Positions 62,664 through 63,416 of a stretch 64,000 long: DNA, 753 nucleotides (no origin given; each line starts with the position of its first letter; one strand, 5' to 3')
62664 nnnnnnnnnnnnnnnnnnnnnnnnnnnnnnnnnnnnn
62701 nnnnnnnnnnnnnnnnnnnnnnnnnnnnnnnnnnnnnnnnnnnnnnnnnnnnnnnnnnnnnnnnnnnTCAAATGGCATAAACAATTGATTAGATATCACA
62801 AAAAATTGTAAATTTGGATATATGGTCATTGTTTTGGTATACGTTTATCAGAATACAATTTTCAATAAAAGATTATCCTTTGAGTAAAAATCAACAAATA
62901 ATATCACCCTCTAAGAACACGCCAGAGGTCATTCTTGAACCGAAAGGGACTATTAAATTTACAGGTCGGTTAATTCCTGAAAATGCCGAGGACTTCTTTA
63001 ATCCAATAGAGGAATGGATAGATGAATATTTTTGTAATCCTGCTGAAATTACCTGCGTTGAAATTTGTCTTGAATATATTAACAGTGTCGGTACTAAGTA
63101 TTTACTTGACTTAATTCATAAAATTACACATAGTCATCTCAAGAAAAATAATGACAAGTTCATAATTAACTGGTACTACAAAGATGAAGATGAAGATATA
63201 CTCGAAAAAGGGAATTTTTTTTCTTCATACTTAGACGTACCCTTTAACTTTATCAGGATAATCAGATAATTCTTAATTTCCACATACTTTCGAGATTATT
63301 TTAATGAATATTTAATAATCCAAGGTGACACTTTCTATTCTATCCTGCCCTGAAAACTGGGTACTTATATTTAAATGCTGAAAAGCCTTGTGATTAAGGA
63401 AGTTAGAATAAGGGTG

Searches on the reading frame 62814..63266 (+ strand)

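Call 35: search_protein_families(library=pfam, proteins=[window:62814-63266:+], max_evalue=0.0001)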
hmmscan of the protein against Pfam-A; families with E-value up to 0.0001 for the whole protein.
window:62814-63266:+ (151 aa): 1 family
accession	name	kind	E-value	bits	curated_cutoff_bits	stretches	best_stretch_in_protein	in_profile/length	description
PF09345.15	SiaC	-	3.3e-27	95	24.5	1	30-148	1-119/120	SiaC family regulatory phosphoprotein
